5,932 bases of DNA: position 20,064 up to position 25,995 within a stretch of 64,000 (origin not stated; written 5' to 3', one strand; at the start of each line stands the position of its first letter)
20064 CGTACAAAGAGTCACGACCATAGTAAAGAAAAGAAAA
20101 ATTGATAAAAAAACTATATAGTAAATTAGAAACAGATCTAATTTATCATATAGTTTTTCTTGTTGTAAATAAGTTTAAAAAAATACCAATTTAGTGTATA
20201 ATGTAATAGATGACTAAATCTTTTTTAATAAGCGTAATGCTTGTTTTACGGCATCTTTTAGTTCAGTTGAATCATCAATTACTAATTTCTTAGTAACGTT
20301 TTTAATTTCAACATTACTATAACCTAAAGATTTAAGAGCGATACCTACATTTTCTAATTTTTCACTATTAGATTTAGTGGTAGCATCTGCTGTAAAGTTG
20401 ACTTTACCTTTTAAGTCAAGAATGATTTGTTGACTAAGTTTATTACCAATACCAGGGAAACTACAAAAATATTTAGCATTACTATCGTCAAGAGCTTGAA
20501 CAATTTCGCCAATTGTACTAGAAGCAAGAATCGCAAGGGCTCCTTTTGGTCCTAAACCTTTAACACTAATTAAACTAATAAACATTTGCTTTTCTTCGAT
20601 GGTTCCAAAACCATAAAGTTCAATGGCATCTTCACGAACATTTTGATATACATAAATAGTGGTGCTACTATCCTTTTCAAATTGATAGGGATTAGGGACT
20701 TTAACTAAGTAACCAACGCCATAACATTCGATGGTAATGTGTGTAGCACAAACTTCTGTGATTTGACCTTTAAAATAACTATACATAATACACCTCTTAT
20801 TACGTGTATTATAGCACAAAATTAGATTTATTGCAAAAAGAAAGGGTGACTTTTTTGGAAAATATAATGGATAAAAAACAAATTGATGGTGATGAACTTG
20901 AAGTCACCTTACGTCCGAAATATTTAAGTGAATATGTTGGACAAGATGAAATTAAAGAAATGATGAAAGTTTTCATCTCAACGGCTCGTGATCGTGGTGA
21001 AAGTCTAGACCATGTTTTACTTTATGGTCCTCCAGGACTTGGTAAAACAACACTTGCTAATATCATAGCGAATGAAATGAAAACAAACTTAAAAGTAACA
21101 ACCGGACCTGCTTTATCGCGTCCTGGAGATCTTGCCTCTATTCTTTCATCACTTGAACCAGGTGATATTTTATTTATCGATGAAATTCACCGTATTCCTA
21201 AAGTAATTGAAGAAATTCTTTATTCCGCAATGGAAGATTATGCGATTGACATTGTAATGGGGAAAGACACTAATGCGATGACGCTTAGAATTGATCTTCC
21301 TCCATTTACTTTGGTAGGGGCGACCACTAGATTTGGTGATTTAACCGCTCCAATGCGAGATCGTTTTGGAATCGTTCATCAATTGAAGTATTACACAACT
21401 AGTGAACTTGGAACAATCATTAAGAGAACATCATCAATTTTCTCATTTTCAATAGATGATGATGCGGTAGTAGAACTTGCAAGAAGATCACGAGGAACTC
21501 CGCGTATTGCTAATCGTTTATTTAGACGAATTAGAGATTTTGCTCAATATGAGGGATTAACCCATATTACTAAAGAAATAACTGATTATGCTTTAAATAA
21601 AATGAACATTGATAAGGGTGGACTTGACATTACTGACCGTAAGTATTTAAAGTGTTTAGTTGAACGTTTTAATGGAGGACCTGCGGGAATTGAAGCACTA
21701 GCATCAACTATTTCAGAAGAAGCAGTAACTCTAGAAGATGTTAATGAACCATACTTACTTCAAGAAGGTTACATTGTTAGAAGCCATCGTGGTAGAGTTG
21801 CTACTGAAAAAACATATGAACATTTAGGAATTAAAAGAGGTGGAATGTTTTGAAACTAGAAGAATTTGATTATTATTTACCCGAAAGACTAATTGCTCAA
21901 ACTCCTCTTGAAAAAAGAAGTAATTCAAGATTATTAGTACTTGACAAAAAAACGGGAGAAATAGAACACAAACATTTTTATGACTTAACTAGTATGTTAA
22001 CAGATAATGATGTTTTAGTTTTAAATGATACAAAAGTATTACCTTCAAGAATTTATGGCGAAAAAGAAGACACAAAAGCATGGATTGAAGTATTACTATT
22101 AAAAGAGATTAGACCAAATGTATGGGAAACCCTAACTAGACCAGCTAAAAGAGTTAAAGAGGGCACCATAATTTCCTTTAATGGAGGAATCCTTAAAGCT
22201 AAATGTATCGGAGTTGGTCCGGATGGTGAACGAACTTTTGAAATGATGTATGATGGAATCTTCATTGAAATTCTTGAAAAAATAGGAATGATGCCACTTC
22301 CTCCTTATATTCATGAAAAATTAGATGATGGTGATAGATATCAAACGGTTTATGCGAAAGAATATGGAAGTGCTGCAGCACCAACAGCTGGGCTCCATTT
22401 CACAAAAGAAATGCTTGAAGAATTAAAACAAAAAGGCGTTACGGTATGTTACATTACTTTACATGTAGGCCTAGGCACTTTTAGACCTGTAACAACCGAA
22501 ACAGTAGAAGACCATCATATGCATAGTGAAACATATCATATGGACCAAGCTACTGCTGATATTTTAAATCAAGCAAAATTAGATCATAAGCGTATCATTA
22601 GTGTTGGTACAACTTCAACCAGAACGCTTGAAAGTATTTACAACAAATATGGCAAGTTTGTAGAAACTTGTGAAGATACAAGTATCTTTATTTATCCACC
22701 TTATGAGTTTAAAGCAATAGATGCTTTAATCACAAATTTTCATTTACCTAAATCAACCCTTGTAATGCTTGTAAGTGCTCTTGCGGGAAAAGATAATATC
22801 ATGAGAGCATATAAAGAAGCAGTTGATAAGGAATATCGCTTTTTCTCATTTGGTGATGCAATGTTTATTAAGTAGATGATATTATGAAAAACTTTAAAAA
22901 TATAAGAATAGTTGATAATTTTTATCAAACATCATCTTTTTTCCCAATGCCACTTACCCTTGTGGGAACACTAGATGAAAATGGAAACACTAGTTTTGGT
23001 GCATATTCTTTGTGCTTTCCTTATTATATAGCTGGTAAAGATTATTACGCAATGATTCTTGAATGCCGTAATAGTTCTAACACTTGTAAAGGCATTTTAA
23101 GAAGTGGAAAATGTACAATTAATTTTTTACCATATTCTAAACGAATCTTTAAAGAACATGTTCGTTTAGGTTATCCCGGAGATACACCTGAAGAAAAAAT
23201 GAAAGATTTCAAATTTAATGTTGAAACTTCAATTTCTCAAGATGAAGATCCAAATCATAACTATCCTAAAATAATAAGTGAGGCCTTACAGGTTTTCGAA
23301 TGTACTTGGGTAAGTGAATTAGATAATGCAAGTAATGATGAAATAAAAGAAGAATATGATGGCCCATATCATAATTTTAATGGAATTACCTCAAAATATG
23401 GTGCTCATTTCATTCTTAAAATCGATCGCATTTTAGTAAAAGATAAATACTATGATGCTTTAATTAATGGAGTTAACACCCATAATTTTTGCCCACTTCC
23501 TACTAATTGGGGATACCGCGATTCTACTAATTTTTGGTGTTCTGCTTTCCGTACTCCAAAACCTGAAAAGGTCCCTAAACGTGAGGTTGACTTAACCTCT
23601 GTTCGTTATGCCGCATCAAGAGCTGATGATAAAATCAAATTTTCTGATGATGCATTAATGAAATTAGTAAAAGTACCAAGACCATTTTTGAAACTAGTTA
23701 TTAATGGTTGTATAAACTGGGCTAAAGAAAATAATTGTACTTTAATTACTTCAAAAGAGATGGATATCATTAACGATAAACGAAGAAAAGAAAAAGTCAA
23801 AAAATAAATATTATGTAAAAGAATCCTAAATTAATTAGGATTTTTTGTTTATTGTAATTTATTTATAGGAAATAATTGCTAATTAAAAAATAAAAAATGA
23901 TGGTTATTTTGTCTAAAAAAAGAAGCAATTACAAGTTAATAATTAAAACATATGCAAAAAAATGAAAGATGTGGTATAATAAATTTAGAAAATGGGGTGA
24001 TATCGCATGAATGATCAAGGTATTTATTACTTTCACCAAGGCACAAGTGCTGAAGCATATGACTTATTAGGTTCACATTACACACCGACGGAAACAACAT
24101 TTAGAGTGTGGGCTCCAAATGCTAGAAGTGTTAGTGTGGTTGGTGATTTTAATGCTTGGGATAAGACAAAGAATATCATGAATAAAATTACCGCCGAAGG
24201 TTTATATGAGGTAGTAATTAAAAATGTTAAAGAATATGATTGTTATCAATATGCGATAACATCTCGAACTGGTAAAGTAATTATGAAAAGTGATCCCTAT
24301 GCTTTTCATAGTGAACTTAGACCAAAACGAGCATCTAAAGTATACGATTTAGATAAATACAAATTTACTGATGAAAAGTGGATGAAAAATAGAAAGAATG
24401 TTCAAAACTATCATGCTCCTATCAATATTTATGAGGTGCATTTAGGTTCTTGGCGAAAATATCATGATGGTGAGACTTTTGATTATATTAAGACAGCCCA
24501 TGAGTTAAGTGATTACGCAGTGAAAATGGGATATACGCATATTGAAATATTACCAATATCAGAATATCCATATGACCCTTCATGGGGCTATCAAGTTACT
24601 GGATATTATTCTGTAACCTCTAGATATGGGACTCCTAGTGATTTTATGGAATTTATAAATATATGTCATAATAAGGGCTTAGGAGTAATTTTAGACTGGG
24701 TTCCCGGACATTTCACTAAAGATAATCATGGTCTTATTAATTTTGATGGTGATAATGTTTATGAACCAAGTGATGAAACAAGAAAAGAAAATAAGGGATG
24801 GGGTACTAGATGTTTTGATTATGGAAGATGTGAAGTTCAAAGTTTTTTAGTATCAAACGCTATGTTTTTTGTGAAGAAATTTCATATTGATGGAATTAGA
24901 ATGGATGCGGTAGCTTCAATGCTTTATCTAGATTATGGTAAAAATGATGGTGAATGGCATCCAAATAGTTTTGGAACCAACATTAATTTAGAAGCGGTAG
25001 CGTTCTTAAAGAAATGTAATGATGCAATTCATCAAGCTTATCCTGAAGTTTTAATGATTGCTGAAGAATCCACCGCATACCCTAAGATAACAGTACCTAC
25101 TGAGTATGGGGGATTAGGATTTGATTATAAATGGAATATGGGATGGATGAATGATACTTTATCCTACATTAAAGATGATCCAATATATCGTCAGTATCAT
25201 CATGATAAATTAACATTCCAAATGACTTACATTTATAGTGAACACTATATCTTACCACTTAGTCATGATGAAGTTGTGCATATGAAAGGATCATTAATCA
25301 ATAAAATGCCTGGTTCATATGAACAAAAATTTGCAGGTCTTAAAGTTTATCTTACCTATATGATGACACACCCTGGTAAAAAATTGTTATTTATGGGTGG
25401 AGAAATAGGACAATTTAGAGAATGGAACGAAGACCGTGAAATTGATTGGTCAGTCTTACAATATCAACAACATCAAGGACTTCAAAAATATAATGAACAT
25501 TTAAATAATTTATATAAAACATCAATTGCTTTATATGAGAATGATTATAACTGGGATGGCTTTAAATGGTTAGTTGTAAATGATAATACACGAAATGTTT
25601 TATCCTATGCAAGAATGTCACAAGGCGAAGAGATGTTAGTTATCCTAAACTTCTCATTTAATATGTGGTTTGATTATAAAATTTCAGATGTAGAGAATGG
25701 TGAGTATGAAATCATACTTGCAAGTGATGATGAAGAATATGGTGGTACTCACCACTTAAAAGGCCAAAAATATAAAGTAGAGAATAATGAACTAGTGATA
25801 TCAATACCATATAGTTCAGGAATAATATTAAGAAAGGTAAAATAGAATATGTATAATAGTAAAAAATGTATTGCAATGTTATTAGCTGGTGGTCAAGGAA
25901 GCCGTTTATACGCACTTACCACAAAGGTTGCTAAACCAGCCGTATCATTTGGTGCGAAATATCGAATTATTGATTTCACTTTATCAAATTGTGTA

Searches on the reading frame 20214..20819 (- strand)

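Call 83: search_protein_families(library=pfam, proteins=[window:20214-20819:-], max_evalue=0.00001)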
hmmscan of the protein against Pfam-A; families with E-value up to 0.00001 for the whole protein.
window:20214-20819:- (201 aa): 3 families
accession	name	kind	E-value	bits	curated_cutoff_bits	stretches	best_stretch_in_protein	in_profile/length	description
PF01330.27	RuvA_N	-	5.6e-18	65.2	23.6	1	12-70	1-61/61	RuvA N terminal domain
PF14520.12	HHH_5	-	4.6e-11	43.5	27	1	80-137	1-56/57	Helix-hairpin-helix domain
PF07499.19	RuvA_C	-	3.7e-07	30.9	24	1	161-198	9-46/47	RuvA, C-terminal domain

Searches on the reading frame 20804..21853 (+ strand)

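Call 83: search_protein_families(library=pfam, proteins=[window:20804-21853:+], max_evalue=0.00001)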
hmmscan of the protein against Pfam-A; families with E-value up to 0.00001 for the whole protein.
window:20804-21853:+ (349 aa): 5 families
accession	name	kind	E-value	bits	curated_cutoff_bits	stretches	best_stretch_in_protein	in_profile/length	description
PF05496.18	RuvB_N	-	3.1e-75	251.7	27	1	36-194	1-159/159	Holliday junction DNA helicase RuvB P-loop domain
PF17864.7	AAA_lid_4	-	8.1e-28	96.4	27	1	197-270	1-74/74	RuvB AAA lid domain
PF05491.19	RuvB_C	-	4e-24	84.8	24.7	1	272-341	2-71/72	RuvB C-terminal winged helix domain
PF00004.35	AAA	-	2.8e-19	70.3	21.2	1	71-193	1-128/131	ATPase family associated with various cellular activities (AAA)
PF07728.20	AAA_5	-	5.2e-09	36.7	22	1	70-188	1-139/139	AAA domain (dynein-related subfamily)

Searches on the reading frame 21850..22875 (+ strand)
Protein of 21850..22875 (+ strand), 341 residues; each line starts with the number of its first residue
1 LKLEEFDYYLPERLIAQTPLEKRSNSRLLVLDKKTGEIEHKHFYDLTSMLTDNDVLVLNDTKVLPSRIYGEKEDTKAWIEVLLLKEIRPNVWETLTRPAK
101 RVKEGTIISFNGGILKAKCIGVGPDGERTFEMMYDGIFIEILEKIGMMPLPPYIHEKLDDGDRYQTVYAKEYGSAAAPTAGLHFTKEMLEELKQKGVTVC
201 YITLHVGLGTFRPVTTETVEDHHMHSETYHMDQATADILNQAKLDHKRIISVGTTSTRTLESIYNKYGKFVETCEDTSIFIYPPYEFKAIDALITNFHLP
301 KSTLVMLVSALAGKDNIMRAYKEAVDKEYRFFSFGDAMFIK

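Call 83: search_protein_families(library=pfam, proteins=[window:21850-22875:+], max_evalue=0.00001)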
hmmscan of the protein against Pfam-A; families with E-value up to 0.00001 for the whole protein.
window:21850-22875:+ (341 aa): 1 family
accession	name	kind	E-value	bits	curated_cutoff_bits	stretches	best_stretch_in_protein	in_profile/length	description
PF02547.20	Queuosine_synth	-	1.1e-136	455.6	25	1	3-340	1-322/322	Queuosine biosynthesis protein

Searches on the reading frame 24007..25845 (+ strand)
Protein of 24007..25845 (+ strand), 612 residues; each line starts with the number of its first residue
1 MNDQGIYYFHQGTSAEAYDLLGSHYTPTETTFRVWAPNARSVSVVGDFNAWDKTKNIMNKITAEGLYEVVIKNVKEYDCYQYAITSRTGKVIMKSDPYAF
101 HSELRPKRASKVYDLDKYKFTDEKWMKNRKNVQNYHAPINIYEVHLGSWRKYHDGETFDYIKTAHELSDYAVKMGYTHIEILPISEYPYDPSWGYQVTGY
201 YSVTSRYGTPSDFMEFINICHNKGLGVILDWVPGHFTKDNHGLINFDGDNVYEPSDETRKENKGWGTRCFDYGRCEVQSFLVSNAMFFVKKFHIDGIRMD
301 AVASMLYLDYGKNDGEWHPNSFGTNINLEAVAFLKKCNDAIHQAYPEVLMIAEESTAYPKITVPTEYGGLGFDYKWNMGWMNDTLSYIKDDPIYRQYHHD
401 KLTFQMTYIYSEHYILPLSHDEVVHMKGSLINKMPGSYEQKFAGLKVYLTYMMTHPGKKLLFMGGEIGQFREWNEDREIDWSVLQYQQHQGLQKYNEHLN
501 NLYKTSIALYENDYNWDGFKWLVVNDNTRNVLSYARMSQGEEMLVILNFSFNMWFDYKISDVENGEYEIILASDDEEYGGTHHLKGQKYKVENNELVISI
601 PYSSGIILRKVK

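Call 83: search_protein_families(library=pfam, proteins=[window:24007-25845:+], max_evalue=0.00001)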
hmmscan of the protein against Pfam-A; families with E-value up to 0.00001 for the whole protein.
window:24007-25845:+ (612 aa): 4 families
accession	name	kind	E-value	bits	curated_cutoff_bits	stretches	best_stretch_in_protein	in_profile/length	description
PF02922.24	CBM_48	-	8.4e-19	68.1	22.4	1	21-99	2-83/83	Carbohydrate-binding module 48 (Isoamylase N-terminal domain)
PF00128.31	Alpha-amylase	-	8.4e-17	62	22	1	169-240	26-96/446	Alpha amylase, catalytic domain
PF02806.24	Alpha-amylase_C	-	2.3e-13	50.7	21.2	1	521-609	1-93/95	Alpha amylase, C-terminal all-beta domain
PF22019.2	GlgB_N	-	1.8e-11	44.4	27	1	9-98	8-94/94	alpha-1,4-glucan branching enzyme GlgB, N-terminal domain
